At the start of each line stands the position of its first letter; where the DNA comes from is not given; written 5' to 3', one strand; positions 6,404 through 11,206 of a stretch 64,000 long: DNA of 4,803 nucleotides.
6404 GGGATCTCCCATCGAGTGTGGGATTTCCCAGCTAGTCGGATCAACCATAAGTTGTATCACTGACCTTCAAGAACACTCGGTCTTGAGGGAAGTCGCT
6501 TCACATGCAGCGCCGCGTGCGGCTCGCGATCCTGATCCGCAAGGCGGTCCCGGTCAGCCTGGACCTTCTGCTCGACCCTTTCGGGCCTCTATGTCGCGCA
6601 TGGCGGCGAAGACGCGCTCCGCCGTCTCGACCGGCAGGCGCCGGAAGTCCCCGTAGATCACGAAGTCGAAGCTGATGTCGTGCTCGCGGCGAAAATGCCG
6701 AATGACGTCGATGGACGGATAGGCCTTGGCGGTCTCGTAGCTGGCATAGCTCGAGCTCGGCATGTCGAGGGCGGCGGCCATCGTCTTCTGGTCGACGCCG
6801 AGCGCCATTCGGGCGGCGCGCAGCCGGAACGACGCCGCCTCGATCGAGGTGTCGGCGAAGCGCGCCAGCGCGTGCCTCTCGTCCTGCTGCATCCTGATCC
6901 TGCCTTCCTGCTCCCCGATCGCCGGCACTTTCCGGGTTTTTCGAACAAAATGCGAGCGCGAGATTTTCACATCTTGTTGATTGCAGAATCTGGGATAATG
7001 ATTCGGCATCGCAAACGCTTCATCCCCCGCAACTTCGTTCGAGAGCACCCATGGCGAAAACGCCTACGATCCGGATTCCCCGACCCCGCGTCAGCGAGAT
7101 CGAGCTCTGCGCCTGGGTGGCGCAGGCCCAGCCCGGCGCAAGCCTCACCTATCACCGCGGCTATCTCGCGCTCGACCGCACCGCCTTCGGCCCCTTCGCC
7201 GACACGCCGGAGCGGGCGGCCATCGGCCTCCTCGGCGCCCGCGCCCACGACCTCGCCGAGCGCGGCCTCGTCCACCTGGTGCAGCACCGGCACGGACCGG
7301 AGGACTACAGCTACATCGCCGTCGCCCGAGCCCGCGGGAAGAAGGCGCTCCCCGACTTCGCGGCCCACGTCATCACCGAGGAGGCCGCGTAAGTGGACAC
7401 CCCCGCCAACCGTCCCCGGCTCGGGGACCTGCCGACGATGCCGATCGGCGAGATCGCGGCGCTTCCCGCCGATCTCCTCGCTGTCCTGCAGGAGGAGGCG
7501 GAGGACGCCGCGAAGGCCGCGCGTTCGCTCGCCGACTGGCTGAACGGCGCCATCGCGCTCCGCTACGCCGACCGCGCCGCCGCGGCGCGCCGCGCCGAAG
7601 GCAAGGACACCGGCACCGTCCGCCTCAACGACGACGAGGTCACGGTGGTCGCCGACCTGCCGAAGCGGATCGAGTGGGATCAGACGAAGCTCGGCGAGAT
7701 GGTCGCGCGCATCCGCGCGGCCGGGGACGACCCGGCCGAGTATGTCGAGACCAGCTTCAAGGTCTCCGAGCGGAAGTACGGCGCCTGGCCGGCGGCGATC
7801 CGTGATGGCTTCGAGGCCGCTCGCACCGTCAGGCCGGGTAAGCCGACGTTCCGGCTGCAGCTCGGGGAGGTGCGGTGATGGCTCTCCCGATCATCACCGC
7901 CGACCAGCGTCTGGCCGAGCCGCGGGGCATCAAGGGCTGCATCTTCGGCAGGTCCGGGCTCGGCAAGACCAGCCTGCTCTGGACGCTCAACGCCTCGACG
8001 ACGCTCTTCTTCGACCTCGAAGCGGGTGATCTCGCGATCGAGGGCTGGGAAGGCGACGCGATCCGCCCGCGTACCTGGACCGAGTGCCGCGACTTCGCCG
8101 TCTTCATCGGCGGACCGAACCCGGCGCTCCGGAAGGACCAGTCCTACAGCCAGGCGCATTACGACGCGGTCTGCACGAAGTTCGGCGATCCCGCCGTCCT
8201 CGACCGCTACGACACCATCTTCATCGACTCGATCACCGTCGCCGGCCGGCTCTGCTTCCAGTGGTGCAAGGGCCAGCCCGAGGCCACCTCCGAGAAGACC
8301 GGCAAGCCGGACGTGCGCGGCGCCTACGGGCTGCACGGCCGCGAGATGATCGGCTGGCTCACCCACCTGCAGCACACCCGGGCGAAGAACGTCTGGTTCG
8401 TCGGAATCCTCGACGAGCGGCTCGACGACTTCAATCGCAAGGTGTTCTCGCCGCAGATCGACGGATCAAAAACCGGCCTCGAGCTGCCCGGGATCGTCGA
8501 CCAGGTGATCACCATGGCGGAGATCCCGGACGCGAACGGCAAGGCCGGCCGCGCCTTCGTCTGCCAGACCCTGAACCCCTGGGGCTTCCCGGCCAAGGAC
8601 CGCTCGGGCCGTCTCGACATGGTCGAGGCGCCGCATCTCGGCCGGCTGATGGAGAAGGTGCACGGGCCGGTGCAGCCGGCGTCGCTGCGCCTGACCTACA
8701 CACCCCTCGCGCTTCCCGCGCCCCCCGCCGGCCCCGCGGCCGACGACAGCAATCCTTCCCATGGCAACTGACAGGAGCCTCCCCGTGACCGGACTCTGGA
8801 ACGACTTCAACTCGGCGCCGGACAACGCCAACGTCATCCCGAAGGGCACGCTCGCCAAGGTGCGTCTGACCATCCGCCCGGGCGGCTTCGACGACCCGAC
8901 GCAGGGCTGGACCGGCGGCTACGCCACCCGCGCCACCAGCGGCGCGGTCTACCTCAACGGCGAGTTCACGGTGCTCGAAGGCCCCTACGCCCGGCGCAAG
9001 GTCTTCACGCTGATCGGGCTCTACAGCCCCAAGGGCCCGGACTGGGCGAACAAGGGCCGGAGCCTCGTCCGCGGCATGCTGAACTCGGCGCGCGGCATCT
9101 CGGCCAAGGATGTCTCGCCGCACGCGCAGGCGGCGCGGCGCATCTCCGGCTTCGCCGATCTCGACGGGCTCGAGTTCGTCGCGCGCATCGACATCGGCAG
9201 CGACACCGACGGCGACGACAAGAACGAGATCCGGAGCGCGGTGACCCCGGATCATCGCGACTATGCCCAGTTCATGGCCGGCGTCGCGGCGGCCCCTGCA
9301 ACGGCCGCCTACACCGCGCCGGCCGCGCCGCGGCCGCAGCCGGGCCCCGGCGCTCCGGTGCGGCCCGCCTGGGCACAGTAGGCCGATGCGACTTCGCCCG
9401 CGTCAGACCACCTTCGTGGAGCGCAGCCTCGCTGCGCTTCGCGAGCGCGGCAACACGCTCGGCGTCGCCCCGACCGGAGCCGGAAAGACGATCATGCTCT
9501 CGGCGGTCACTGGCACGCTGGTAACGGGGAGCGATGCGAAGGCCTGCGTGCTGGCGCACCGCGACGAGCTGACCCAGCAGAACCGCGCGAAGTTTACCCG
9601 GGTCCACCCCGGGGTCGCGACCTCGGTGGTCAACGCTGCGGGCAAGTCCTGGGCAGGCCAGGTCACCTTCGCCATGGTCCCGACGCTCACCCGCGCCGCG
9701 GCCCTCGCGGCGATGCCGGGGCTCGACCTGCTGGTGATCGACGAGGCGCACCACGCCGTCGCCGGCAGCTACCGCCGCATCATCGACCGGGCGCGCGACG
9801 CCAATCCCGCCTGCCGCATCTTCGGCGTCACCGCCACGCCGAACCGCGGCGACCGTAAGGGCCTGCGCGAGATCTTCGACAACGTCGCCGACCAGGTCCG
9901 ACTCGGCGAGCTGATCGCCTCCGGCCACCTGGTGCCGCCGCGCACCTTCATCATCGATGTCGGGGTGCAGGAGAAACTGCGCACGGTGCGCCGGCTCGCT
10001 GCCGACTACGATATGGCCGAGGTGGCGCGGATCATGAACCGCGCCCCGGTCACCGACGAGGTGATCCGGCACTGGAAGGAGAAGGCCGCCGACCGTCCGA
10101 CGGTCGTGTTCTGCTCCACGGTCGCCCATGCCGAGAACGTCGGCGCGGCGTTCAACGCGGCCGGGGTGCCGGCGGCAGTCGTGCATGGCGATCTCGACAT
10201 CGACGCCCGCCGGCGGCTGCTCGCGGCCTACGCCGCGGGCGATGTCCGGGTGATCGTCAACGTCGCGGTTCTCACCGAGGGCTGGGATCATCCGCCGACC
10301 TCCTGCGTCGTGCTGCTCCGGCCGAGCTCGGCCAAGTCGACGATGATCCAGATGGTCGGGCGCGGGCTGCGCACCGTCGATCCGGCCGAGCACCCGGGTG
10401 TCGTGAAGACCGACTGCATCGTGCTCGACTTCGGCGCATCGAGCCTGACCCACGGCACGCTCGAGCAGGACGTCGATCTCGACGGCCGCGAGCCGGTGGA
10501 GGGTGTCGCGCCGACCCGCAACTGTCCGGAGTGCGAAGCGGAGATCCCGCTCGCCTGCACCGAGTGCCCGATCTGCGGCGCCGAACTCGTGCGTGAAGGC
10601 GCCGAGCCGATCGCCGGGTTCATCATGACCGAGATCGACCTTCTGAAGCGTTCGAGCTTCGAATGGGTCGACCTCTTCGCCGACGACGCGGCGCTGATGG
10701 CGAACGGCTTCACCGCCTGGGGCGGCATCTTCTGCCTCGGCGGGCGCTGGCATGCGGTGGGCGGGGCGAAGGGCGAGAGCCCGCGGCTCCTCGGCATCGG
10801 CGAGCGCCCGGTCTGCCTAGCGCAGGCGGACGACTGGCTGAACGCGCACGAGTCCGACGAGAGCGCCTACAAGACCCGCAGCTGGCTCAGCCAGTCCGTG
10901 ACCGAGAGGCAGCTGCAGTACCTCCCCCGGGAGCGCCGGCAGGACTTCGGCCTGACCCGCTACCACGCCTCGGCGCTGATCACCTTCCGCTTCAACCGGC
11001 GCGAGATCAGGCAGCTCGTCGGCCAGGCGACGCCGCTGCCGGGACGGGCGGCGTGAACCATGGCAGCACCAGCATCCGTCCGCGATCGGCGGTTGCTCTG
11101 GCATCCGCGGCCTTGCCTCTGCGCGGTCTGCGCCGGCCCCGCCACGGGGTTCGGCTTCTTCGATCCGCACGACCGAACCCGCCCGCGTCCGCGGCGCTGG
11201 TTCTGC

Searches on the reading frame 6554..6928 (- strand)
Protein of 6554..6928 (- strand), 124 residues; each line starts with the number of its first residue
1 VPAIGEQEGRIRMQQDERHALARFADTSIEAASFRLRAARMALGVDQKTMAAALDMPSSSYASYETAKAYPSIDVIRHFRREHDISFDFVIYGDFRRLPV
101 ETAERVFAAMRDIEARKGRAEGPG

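Call 56: search_protein_families(library=pfam, proteins=[window:6554-6928:-], max_evalue=0.001)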
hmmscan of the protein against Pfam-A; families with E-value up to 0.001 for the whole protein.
window:6554-6928:- (124 aa): 2 families
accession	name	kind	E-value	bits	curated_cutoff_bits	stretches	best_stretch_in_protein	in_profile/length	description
PF13560.12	HTH_31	-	6.5e-06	26.8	27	1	35-77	5-48/64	Helix-turn-helix domain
PF01381.28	HTH_3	-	1e-05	25.9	23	1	36-76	1-41/55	Helix-turn-helix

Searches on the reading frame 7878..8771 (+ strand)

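Call 56: search_protein_families(library=pfam, proteins=[window:7878-8771:+], max_evalue=0.001)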
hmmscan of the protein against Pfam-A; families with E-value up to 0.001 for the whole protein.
window:7878-8771:+ (297 aa): 1 family
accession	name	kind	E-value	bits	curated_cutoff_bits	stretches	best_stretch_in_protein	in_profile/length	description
PF13479.12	AAA_24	-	5.2e-44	150.9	27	1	17-243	2-195/195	AAA domain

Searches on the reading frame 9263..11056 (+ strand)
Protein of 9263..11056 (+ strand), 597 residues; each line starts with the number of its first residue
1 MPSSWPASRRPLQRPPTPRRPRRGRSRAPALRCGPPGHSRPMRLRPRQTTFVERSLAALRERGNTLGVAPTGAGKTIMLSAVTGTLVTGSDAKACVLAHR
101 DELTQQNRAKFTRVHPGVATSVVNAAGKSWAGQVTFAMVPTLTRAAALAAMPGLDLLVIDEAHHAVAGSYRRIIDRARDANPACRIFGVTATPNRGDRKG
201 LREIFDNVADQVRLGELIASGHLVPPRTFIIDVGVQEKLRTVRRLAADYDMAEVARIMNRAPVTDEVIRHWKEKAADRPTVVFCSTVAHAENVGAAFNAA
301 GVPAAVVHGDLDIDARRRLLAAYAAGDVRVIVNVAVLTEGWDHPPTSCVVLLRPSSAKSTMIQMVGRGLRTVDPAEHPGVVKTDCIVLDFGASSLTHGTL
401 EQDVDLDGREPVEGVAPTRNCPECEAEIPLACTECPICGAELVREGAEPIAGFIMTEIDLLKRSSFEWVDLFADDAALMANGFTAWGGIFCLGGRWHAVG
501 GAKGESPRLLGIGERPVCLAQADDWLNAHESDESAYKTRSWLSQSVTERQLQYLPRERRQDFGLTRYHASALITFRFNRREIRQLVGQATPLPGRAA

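Call 57: search_protein_families(library=pfam, proteins=[window:9263-11056:+], max_evalue=0.001)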
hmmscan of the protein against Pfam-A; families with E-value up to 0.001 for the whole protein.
window:9263-11056:+ (597 aa): 6 families
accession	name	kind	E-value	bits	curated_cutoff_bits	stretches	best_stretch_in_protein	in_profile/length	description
PF04851.21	ResIII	-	8.5e-21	75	22.5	1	42-195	2-164/164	Type III restriction enzyme, res subunit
PF00271.37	Helicase_C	-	1.9e-13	51.1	23.5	1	273-370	11-108/110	Helicase conserved C-terminal domain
PF00270.35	DEAD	-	2.8e-09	37.4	26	1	55-195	7-162/167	DEAD/DEAH box helicase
PF18766.7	SWI2_SNF2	-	5.7e-07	29.8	26.7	1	52-222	6-184/221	SWI2/SNF2 ATPase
PF10571.15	UPF0547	-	4.8e-06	27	29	1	419-439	1-21/26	Uncharacterised protein family UPF0547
PF13604.12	AAA_30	-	1.2e-05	25.6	27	1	45-188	3-123/191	AAA domain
